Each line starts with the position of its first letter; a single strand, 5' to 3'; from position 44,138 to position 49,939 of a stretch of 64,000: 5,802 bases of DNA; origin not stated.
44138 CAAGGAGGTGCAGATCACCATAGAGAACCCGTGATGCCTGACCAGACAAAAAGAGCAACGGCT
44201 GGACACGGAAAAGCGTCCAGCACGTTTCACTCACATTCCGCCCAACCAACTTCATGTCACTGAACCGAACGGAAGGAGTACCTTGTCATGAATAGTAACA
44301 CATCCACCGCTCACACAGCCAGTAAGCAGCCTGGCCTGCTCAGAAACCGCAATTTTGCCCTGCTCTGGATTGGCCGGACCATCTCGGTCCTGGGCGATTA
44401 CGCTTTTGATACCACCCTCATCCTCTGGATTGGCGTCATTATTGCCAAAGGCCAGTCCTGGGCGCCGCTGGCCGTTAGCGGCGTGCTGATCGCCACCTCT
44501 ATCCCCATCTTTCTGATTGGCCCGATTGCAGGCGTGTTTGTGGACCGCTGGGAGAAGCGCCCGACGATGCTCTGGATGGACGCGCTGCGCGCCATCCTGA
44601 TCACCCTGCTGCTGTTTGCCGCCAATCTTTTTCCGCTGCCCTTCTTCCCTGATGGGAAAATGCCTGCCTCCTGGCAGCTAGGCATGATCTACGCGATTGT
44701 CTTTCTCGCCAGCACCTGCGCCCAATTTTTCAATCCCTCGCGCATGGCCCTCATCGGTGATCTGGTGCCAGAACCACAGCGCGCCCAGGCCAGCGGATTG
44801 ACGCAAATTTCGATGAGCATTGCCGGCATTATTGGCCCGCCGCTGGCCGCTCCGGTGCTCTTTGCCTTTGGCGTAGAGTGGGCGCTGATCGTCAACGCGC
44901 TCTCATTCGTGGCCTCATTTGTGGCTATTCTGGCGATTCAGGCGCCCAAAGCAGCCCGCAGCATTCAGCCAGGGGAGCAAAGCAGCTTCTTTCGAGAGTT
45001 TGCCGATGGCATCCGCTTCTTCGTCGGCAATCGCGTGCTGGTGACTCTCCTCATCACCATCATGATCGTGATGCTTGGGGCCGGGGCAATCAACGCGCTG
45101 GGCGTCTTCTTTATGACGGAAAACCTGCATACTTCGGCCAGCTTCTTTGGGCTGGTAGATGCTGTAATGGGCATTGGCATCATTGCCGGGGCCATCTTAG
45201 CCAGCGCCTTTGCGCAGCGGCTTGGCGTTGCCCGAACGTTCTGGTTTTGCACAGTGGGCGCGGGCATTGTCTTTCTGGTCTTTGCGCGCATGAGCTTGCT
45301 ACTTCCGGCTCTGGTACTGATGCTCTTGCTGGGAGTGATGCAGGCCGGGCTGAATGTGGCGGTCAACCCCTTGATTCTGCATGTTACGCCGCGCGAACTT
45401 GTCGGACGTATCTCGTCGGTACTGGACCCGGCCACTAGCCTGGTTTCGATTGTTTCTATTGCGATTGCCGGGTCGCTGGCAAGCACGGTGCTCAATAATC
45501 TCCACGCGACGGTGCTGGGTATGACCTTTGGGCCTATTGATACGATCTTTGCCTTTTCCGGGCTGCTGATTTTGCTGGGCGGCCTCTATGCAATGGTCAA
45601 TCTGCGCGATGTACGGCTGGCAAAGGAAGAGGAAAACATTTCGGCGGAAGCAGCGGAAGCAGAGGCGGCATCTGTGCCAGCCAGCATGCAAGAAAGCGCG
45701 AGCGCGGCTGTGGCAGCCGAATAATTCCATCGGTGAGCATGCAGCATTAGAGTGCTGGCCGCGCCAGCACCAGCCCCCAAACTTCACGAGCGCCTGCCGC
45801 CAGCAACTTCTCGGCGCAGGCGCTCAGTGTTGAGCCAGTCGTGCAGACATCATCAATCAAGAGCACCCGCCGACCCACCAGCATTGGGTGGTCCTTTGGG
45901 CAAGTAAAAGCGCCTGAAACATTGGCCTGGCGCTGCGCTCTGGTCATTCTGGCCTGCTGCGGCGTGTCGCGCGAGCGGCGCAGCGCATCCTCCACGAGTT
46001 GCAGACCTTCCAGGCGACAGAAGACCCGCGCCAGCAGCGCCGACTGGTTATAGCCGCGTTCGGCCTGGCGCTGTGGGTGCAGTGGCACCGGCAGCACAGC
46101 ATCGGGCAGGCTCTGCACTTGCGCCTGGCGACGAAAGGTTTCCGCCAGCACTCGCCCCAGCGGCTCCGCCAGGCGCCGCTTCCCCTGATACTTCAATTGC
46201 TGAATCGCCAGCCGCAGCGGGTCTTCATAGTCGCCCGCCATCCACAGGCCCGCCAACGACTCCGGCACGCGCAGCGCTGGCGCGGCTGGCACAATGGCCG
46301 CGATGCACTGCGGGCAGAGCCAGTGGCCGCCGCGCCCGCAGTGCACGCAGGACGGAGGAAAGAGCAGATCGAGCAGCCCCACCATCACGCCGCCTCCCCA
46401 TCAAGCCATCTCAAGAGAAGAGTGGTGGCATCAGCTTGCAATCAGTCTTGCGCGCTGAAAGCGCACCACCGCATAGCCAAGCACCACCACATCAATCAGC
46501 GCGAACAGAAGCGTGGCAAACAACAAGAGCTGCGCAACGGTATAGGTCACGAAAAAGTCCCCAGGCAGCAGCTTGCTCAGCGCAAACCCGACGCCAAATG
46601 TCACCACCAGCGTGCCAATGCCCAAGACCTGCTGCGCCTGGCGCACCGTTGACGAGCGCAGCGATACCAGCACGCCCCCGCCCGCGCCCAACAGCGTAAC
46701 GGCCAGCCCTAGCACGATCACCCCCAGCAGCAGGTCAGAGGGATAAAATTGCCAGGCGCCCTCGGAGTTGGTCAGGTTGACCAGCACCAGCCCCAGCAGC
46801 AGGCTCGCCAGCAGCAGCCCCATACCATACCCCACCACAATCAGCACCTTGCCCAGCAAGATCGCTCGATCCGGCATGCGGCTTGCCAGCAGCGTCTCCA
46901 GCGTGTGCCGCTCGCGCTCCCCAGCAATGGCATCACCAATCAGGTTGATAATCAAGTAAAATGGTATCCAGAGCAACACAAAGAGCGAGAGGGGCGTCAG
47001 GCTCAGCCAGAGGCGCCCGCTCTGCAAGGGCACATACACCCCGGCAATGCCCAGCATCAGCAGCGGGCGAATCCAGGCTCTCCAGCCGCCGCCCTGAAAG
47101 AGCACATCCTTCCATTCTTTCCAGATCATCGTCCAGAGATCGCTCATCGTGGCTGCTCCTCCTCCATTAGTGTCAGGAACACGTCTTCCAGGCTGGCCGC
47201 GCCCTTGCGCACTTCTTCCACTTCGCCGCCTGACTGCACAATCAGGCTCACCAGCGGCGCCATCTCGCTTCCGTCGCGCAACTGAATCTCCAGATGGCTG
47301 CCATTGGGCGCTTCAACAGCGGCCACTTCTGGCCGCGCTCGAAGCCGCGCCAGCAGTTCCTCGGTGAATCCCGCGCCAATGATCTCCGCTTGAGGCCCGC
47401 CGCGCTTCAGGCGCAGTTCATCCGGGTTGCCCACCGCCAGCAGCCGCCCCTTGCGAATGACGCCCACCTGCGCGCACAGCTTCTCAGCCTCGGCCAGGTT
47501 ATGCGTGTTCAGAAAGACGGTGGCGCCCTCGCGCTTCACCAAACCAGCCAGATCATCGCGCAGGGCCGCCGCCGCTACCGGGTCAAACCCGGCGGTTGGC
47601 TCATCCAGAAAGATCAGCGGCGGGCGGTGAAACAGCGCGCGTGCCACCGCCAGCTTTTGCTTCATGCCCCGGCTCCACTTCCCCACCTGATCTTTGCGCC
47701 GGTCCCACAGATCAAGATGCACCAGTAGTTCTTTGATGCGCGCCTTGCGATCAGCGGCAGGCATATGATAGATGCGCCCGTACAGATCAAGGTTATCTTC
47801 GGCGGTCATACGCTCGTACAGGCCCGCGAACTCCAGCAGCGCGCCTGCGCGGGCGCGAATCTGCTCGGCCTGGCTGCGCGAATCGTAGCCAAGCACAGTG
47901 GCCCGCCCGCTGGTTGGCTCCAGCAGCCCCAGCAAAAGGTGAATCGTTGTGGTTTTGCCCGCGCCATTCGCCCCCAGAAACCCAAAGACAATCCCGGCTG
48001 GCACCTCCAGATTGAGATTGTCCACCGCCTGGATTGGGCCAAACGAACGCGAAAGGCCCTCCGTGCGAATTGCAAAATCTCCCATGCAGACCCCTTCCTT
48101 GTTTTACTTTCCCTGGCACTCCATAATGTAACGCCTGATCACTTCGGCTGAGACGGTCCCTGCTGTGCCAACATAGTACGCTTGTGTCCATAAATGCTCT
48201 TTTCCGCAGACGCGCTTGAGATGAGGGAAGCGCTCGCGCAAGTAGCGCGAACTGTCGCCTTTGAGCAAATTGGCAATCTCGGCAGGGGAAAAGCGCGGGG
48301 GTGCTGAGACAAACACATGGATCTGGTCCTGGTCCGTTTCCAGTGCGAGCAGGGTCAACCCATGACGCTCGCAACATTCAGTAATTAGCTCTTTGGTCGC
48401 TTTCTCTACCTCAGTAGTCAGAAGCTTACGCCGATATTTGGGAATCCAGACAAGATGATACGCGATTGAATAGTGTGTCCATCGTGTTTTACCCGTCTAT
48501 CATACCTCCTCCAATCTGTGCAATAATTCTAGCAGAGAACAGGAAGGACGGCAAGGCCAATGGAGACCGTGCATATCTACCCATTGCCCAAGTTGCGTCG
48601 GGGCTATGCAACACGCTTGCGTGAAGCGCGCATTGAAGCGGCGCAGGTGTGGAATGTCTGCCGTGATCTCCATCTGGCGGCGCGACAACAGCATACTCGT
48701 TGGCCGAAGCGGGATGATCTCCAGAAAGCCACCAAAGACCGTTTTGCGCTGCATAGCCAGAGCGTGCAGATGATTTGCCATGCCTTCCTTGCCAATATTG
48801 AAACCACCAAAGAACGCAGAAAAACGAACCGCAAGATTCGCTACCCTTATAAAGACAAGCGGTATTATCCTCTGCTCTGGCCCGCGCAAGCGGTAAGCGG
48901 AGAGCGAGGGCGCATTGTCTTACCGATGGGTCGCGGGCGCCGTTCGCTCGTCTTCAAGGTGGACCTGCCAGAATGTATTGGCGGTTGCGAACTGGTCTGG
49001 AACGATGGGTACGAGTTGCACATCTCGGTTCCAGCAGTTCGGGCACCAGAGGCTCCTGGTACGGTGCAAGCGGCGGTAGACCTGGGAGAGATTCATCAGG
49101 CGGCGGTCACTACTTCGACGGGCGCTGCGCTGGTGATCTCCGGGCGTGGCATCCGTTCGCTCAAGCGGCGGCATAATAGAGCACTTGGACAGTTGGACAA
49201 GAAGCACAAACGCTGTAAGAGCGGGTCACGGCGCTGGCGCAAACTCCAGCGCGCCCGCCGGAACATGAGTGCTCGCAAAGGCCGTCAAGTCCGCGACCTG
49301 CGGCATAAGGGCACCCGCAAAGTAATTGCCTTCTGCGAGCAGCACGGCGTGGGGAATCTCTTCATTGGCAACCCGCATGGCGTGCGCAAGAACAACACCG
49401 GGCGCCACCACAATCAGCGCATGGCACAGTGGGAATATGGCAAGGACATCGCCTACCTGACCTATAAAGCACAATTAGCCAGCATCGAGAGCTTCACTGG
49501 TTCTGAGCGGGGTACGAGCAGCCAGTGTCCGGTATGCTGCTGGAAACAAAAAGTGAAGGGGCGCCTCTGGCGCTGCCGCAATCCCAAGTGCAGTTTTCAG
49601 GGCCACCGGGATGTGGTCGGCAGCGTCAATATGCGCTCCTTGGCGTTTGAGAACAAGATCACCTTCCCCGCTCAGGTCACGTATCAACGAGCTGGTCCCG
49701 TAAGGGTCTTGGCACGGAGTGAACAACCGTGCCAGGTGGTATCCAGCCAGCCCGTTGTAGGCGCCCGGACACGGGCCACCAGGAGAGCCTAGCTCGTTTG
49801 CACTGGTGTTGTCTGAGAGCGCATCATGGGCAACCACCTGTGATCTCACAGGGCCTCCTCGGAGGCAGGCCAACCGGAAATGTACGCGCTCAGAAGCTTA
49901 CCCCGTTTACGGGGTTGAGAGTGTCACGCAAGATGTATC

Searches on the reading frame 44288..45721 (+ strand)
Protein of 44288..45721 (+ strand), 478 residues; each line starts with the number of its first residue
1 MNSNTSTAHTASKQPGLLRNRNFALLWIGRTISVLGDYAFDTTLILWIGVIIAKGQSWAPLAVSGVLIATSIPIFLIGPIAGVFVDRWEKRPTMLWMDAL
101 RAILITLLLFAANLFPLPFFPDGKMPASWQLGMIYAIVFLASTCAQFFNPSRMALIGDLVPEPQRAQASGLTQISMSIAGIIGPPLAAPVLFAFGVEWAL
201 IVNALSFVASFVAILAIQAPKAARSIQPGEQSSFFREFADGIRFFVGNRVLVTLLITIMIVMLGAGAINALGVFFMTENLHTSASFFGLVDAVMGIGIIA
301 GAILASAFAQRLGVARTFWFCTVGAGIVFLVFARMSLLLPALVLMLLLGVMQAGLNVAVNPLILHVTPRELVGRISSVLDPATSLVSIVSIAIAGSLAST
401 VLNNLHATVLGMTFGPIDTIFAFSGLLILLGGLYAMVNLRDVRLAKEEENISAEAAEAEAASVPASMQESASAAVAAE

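Call 93: search_protein_families(library=pfam, proteins=[window:44288-45721:+], max_evalue=0.00001)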
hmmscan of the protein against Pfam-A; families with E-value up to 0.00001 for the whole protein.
window:44288-45721:+ (478 aa): 2 families
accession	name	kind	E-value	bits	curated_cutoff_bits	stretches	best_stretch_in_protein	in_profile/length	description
PF07690.21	MFS_1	-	3e-33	115.6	33.4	2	31-268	6-221/347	Major Facilitator Superfamily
PF05977.19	MFS_3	-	6.8e-27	94.5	27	1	18-379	7-348/524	Transmembrane secretion effector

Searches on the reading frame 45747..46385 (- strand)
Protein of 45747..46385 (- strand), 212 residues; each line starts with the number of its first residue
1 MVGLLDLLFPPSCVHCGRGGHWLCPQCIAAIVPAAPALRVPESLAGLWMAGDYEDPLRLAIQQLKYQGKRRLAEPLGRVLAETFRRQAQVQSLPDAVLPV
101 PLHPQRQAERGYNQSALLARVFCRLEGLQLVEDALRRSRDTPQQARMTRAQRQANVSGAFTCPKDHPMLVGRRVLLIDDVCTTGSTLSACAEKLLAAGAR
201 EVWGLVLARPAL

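Call 93: search_protein_families(library=pfam, proteins=[window:45747-46385:-], max_evalue=0.00001)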
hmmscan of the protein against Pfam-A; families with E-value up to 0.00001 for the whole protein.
window:45747-46385:- (212 aa): 2 families
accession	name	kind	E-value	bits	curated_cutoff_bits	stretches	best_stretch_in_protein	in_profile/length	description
PF00156.33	Pribosyltran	-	8.3e-08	32.1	26.3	1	119-203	48-119/158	Phosphoribosyl transferase domain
PF18912.6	DZR_2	-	9.9e-06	25.7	27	0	4-33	1-33/56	Double zinc ribbon domain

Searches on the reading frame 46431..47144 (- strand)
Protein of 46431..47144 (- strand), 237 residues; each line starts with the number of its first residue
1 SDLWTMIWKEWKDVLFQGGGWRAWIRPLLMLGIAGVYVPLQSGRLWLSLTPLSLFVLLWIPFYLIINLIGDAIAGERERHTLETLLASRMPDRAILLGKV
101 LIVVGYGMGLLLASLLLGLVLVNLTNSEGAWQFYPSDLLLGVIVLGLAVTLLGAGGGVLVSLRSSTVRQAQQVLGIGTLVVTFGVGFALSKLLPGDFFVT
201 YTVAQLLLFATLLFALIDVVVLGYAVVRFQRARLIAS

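Call 93: search_protein_families(library=pfam, proteins=[window:46431-47144:-], max_evalue=0.00001)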
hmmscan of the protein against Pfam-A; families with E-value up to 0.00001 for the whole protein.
window:46431-47144:- (237 aa): 2 families
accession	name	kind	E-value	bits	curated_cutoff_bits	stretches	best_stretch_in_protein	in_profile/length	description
PF12698.13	ABC2_membrane_3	-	6.4e-08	32.5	31.6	1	54-198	165-299/347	ABC-2 family transporter protein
PF12679.13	ABC2_membrane_2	-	2e-06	27.7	27.2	1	70-189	87-203/283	ABC-2 family transporter protein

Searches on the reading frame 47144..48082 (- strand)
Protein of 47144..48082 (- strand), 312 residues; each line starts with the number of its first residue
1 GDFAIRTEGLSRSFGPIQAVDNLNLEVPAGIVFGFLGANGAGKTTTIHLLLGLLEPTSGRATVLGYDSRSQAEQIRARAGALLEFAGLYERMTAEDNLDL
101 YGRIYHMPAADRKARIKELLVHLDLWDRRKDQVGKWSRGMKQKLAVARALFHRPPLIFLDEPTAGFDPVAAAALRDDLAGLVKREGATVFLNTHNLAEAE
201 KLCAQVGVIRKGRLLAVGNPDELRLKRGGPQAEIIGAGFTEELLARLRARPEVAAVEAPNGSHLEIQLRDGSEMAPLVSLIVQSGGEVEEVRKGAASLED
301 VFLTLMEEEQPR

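Call 93: search_protein_families(library=pfam, proteins=[window:47144-48082:-], max_evalue=0.00001)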
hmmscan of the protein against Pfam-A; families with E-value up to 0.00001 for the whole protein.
window:47144-48082:- (312 aa): 3 families
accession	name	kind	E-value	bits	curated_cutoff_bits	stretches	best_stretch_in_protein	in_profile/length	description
PF00005.33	ABC_tran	-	2.7e-28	99.7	25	1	21-164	2-137/137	ABC transporter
PF13304.12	AAA_21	-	1.8e-11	45.1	27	1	91-197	165-301/304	AAA domain, putative AbiEii toxin, Type IV TA system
PF13732.12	DrrA1-3_C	-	1.9e-07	32.1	27.4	1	218-304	1-79/81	ATP-binding protein DrrA1-3-like, C-terminal domain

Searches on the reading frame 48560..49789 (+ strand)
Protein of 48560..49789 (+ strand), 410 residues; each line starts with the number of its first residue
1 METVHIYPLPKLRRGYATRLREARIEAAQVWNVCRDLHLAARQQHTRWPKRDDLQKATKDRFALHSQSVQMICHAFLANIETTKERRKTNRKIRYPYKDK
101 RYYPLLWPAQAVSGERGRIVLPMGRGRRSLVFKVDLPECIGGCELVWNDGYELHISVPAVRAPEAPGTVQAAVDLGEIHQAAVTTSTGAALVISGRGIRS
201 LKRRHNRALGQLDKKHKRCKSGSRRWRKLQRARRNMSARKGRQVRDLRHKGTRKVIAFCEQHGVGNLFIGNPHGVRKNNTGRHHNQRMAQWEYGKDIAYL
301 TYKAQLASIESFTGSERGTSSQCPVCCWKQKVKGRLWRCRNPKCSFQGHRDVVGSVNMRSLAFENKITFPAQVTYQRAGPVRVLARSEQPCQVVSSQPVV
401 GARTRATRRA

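Call 93: search_protein_families(library=pfam, proteins=[window:48560-49789:+], max_evalue=0.00001)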
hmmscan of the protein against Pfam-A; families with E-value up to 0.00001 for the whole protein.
window:48560-49789:+ (410 aa): 2 families
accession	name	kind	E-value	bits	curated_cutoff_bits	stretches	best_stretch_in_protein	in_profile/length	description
PF01385.25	OrfB_IS605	-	1.2e-13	51.8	30.5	1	162-275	10-119/120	Probable transposase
PF07282.18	Cas12f1-like_TNB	-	4.1e-13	49.7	26.3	1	297-358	5-60/60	Cas12f1-like, TNB domain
